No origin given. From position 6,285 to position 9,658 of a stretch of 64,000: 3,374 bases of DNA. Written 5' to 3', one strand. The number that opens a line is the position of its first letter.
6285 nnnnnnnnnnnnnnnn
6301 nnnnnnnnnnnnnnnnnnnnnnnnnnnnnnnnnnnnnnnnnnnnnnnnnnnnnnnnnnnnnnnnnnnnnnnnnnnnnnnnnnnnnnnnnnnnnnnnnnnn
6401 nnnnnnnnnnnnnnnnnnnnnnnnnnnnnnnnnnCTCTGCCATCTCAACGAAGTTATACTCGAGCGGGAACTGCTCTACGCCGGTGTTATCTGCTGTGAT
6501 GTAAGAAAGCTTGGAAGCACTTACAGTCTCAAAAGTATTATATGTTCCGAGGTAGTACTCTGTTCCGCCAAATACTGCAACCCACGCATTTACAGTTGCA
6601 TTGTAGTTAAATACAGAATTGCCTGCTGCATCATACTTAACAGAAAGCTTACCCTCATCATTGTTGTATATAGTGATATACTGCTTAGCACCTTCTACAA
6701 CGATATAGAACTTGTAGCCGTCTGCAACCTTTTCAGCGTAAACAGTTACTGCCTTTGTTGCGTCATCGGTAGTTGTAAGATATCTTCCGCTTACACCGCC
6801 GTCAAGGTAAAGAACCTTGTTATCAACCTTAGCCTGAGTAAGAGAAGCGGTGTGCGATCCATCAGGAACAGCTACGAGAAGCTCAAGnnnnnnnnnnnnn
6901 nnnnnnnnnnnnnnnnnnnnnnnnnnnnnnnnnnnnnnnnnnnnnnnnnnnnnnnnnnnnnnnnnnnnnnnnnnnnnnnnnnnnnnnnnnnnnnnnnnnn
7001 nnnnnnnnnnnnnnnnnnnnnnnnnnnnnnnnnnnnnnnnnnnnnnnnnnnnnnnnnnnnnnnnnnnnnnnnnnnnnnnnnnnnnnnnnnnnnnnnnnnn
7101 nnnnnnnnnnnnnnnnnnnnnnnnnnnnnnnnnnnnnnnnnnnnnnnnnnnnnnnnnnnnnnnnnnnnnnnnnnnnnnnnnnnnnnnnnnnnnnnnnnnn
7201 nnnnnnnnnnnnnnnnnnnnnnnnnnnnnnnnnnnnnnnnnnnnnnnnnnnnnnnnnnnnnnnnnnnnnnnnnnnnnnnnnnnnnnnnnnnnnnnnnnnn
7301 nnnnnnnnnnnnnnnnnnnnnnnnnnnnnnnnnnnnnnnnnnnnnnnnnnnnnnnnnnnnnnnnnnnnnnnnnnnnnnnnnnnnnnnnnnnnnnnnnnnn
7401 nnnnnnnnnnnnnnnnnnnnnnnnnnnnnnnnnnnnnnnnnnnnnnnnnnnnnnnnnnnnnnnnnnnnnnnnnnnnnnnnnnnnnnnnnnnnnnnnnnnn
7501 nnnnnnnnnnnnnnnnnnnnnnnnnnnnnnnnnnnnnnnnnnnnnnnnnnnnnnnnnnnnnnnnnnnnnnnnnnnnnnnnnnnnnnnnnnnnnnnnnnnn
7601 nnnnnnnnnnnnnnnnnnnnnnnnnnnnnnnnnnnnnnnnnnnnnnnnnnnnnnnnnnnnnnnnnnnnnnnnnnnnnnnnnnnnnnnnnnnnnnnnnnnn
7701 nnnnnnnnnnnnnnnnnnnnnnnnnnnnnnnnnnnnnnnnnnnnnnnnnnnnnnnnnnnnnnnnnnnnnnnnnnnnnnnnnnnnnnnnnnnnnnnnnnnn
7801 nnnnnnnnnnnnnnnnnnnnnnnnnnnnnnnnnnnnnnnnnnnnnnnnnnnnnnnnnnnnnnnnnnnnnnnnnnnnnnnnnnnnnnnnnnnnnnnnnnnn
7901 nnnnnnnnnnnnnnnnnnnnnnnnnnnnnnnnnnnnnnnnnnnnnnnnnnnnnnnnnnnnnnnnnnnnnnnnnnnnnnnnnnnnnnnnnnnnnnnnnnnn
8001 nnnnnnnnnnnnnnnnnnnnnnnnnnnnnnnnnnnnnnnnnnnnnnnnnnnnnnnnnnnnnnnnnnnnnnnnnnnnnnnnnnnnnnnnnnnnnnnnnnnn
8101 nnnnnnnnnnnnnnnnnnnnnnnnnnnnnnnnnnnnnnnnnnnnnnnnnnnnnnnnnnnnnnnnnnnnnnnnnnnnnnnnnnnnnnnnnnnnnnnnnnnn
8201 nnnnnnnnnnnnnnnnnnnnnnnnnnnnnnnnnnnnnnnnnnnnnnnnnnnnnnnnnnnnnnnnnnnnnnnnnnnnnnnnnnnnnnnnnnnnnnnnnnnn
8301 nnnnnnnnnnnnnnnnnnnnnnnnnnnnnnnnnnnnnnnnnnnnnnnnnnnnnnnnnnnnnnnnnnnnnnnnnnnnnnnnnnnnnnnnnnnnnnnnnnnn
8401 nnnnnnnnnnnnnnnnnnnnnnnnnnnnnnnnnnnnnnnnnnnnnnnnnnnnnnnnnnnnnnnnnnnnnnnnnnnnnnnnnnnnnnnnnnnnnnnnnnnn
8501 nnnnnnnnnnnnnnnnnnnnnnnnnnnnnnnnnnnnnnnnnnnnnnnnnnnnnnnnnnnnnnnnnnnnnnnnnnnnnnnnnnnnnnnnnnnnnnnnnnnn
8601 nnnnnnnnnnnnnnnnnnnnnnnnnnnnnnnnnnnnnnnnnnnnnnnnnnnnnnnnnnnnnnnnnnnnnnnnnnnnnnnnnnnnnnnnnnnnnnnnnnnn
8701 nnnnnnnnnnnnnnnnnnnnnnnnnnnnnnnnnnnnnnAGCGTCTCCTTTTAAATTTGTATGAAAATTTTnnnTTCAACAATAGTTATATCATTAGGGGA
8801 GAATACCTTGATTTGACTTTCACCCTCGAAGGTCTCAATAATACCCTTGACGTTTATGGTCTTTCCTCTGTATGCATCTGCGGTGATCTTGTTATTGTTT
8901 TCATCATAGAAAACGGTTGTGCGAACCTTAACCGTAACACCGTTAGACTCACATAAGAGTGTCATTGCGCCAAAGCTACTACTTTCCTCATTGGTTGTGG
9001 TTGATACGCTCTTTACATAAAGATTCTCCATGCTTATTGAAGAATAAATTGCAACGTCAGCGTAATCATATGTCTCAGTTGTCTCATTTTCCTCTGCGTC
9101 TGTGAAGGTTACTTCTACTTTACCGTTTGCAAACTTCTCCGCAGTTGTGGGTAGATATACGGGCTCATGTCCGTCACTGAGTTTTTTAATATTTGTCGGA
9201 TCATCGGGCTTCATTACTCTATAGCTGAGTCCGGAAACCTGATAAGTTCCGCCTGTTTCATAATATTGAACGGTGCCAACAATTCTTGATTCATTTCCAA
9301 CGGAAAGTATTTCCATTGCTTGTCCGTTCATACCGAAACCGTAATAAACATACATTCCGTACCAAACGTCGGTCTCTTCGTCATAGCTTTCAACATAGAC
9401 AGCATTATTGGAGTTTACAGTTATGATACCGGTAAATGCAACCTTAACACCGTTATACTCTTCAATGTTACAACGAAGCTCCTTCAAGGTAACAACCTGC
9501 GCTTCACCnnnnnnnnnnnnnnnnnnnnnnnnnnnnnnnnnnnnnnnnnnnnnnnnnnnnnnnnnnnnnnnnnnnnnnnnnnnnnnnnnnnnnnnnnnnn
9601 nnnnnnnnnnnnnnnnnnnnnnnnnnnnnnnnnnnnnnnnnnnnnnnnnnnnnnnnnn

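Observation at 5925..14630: One ~105-aa module occurs three times on the OB-fold lipoprotein and twice inside the TM1-TM2 loop of the ABC permease of the same operon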

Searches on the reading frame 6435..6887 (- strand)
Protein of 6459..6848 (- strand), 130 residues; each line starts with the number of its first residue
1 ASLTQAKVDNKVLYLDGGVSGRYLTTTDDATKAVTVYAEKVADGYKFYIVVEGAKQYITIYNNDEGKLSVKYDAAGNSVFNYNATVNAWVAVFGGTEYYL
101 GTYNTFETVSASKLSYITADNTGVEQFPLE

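Call 13: search_protein_families(library=pfam, proteins=[window:6459-6848:-], max_evalue=10)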
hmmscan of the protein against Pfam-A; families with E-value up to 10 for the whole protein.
seq(130 aa): 3 families
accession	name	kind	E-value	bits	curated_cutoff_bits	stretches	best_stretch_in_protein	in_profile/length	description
PF13356.12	Arm-DNA-bind_3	-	0.064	13.8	27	1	4-67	2-42/83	Arm DNA-binding domain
PF13607.11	Succ_CoA_lig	-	0.091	12.9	27.4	1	26-56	50-80/138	Succinyl-CoA ligase like flavodoxin domain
PF04200.17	Lipoprotein_17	-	0.16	12.7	22.4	1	42-86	40-79/84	Lipoprotein associated domain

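Call 40: search_solved_structures(query=A3, max_evalue=10)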
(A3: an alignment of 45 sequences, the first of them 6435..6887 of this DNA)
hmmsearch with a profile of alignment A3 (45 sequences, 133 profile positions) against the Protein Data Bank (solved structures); distinct sequences matched with E-value up to 10: 16.
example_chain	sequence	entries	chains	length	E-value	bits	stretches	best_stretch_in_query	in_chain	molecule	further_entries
5it7_g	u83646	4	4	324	0.018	18.3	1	43-110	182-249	KLLA0E12277p | Ribosomal protein RACK1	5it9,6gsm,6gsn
3j80_g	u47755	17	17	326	0.019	18.3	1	43-110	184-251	RACK1 | KLLA0E12277p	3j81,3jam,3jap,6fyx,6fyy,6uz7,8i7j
8ont_B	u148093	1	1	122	0.035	17.4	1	38-96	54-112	Nanobody1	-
6jhs_E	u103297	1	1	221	0.14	15.4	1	29-89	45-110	FAB Heavy Chain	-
2x1q_A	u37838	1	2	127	0.17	15.2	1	28-88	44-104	GELSOLIN NANOBODY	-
9dm7_H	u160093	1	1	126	0.18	15.1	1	35-90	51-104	Fab_E6 heavy chain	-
7qbe_E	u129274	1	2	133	0.28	14.5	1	23-88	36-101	Anti-transcobalamin-2 nanobody TC-Nb11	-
3ra7_H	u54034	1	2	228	0.36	14.1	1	38-109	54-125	Fab fragment, heavy chain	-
3ry7_A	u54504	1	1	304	0.59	13.4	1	81-130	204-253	Ribokinase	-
6f1j_A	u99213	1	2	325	0.69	13.2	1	32-122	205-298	protein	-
1idj_A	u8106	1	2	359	0.97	12.7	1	11-115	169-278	PECTIN LYASE A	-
1idk_A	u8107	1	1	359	1.1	12.5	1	11-111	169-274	PECTIN LYASE A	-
7dic_A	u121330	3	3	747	1.3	12.3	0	32-71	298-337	Ribonuclease R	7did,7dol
9atl_A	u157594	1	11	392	1.4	12.2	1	24-123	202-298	Flagellin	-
8y0y_E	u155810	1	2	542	2.3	11.5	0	36-81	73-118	123-316 scDb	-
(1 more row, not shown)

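Call 43: predict_structure(alignment_id=A3)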
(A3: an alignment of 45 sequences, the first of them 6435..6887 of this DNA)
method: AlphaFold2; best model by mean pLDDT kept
length: 151 residues; sequences in the alignment: 45
mean_pLDDT: 84.7   pTM: 0.80
mean pLDDT of the five models: 84.7, 84.6, 83.7, 83.0, 82.7
residues with pLDDT >= 90: 92; 70-90: 30; 50-70: 14; < 50: 15
segments of 3 or more residues with pLDDT < 50: 1-8, 145-150
pLDDT, mean of each block of 10 residues (from residue 1): 46 75 91 97 92 93 96 98 98 93 96 91 94 68 45 51
secondary structure, 60 per line:
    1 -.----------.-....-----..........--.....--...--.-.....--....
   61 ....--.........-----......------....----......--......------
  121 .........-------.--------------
elements in order: E15-18 E24-33 E36-40 E50-54 E57-64 E67-75 E81-86 E93-96 E101-106 E109-114 E121-126

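Call 46: fold_search(model_id=the predicted structure, library=pdb)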
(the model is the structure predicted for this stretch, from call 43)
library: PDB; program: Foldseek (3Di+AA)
matches with E <= 10: 394; with E <= 0.001: 0
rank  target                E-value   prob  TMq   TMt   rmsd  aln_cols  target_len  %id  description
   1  8rzb_B                4.9e-02  0.93  0.42  0.41   6.3       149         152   14  IL-1beta in complex with covalent DEL hit (released 2024-05-22)
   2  2nvh                  4.9e-02  0.84  0.37  0.37   6.7       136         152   15  Determination of Solvent Content in Cavities in Interleukin-1 Using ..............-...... Electron Density (released 2006-12-12)
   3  8rzb_C                5.4e-02  0.72  0.34  0.35   9.5       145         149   14  IL-1beta in complex with covalent DEL hit (released 2024-05-22)
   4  5bow                  5.7e-02  0.91  0.43  0.43   6.6       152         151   13  CRYSTAL STRUCTURE OF IL-38 (released 2016-06-01)
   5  9qc7_B                7.5e-02  0.93  0.45  0.09   5.4       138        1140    8  BoNT-NTNH complex from Clostridium botulinum Serotype B1 (released 2025-09-10)
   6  6y8i                  8.3e-02  0.54  0.33  0.33   9.8       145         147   13  Fragment KCL_I013 in complex with IL-1-beta (released 2020-06-17)
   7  1twm                  1.0e-01  0.82  0.40  0.40   6.4       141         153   17  Interleukin-1 Beta Mutant F146Y (released 2004-12-07)
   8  2go2                  1.1e-01  0.96  0.48  0.45   5.3       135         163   12  Crystal structure of BbKI, a Kunitz-type kallikrein inhibitor (released 2007-03-13)
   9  6y8m                  1.1e-01  0.57  0.34  0.34   9.6       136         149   15  Fragment bikinin bound to Interleukin 1 beta (released 2020-03-18)
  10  8rzb_D                1.5e-01  0.69  0.37  0.38   6.7       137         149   14  IL-1beta in complex with covalent DEL hit (released 2024-05-22)
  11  1twe                  1.5e-01  0.54  0.34  0.34   9.5       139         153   14  INTERLEUKIN 1 BETA MUTANT F101Y (released 2004-12-07)
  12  5r86                  1.6e-01  0.47  0.33  0.33   9.7       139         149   15  PanDDA analysis group deposition INTERLEUKIN-1 BETA -- Fragment Z943693514 in complex with INTERLEUKIN-1 BETA (released 2020-04-22)
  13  8q3j_A                1.8e-01  0.77  0.44  0.45   5.8       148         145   13  Crystal structure of mIL-38 in complex with a neutralizing Fab e04 fragment (released 2024-08-14)
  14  8rys                  1.8e-01  0.72  0.40  0.41   6.7       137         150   18  Human IL-1beta, unliganded (released 2024-03-06)
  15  3zxg_A                1.9e-01  0.84  0.43  0.25   5.0       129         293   13  lysenin sphingomyelin complex (released 2012-09-19)
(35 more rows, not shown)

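Call 48: search_protein_representatives(alignment_id=A3)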
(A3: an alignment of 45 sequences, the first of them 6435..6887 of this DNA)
Query: 45 sequences, 133 profile positions. Proteins with E-value up to 0.001 (for the whole library): 2083; up to 1e-10: 1769; up to 1e-30: 700. The best 150 are listed.
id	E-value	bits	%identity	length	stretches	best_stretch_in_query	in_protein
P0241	3.3e-232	774.8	-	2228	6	1-130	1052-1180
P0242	2.5e-231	772.0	-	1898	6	1-130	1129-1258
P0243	8.3e-201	673.2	-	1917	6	1-130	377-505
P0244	5.8e-197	660.7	-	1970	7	2-123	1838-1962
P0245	2.6e-153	519.5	-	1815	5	2-130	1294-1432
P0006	9.2e-151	511.2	-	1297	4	2-133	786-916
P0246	8.4e-147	498.4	-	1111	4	1-129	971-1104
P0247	1.3e-143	488.1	-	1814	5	1-131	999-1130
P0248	9.4e-137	465.9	-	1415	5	1-133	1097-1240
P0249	8.3e-133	453.1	-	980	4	1-131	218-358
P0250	4.3e-130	444.3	-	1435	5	3-132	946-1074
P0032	1.4e-129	442.7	-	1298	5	1-128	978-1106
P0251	1.4e-127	436.3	-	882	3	1-132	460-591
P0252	1.8e-127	435.8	-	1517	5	1-125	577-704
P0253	3.1e-125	428.6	-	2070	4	2-131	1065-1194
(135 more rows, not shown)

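Call 51: search_protein_families(library=pfam, alignment_id=A4, max_evalue=0.0001)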
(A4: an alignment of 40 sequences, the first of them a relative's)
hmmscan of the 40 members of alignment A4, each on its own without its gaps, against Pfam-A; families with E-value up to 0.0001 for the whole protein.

A. member 1, P0241 (2228 aa): 2 families
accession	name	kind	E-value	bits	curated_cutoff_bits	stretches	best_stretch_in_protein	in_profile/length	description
PF04231.19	Endonuclease_1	-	9.7e-20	71.7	25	1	2018-2207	6-235/235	Endonuclease I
PF01336.31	tRNA_anti-codon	-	1.1e-06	28.9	27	0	163-232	1-68/75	OB-fold nucleic acid binding domain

B. families by the number of members that match (of 40 scanned): 14 families
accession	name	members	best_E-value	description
PF20578.4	aBig_2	10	5.6e-44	Atrophied bacterial Ig domain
PF01336.31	tRNA_anti-codon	5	3e-17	OB-fold nucleic acid binding domain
PF04231.19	Endonuclease_1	2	9.7e-20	Endonuclease I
PF13306.12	LRR_5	1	4e-58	BspA type Leucine rich repeat region (6 copies)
PF13927.12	Ig_3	1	1.1e-16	Immunoglobulin domain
PF07679.22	I-set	1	1.8e-14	Immunoglobulin I-set domain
PF06750.18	A24_N_bact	1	7.3e-11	Bacterial Peptidase A24 N-terminal domain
PF23104.1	Zf-C2H2_ZNF451_6th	1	5.5e-08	Sixth Zinc fingers C2H2 type, ZNF451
PF25735.1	Phage_L5_gp82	1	9.8e-06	Mycobacterium phage L5 gene 82 protein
PF13437.12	HlyD_3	1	2.2e-05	HlyD family secretion protein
PF21834.1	DUF6894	1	2.4e-05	Domain of unknown function (DUF6894)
PF20449.3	DUF6706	1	8.3e-05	Family of unknown function (DUF6706)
PF15514.12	ThaI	1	8.3e-05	Restriction endonuclease ThaI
PF23674.1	RYYR-CCHC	1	9e-05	RYYR-CCHC domain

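Call 93: search_protein_families(library=pfam, alignment_id=A5, max_evalue=0.0001)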
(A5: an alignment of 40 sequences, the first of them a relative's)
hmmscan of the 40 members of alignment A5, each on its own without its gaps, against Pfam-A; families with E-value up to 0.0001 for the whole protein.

A. member 1, P0242 (1898 aa): 3 families
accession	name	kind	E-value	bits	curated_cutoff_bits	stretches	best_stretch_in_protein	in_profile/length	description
PF09673.15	TrbC_Ftype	-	5.2e-09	36.6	24.2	0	955-1049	19-96/111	Type-F conjugative transfer system pilin assembly protein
PF01336.31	tRNA_anti-codon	-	2.8e-08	34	27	0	292-361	2-69/75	OB-fold nucleic acid binding domain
PF09917.15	DUF2147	-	7.7e-05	23.7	27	0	1124-1155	70-100/112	Uncharacterized protein conserved in bacteria (DUF2147)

B. families by the number of members that match (of 40 scanned): 17 families
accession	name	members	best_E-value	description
PF20578.4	aBig_2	12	1.4e-24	Atrophied bacterial Ig domain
PF01336.31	tRNA_anti-codon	7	4.7e-12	OB-fold nucleic acid binding domain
PF01473.26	Choline_bind_1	1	7.9e-28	Putative cell wall binding repeat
PF19127.6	Choline_bind_3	1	1.5e-22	Choline-binding repeat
PF13930.12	Endonuclea_NS_2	1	8.9e-22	DNA/RNA non-specific endonuclease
PF04231.19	Endonuclease_1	1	6.6e-18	Endonuclease I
PF00404.24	Dockerin_1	1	2.8e-14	Dockerin type I domain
PF18914.6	DUF5666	1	3.6e-10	Domain of unknown function (DUF5666)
PF09673.15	TrbC_Ftype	1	5.2e-09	Type-F conjugative transfer system pilin assembly protein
PF05506.17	PLipase_C_C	1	6.4e-08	Bacterial phospholipase C, C-terminal domain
PF25417.1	DUF7889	1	5.4e-07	Family of unknown function (DUF7889)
PF01223.29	Endonuclease_NS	1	8.6e-07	DNA/RNA non-specific endonuclease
PF00717.28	Peptidase_S24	1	4.1e-06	Peptidase S24-like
PF14406.12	Bacteroid_pep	1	5.4e-06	Ribosomally synthesized peptide in Bacteroidetes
PF16850.11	Inhibitor_I66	1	1.8e-05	Peptidase inhibitor I66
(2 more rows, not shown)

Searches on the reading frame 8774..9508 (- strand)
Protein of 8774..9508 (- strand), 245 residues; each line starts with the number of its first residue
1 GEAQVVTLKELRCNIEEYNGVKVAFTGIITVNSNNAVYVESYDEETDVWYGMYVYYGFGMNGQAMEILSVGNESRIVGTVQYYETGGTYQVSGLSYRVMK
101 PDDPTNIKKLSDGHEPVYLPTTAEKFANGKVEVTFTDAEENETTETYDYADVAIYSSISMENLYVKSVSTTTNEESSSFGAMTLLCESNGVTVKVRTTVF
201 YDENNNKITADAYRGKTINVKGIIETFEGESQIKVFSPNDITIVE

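Call 70: search_protein_families(library=pfam, proteins=[window:8774-9508:-], max_evalue=1)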
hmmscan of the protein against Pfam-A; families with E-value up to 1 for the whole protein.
seq(245 aa): 4 families
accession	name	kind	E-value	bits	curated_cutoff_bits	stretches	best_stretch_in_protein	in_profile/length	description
PF20125.4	DUF6515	-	0.061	13.6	24.9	1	27-119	57-149/179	Family of unknown function (DUF6515)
PF13742.12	tRNA_anti_2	-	0.067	13.9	27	0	68-91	66-89/95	OB-fold nucleic acid binding domain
PF16127.10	DUF4839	-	0.088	13.4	25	0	16-43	25-52/123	Domain of unknown function (DUF4839)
PF10012.15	DUF2255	-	0.32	11.7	29.8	0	5-51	5-51/115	Uncharacterized protein conserved in bacteria (DUF2255)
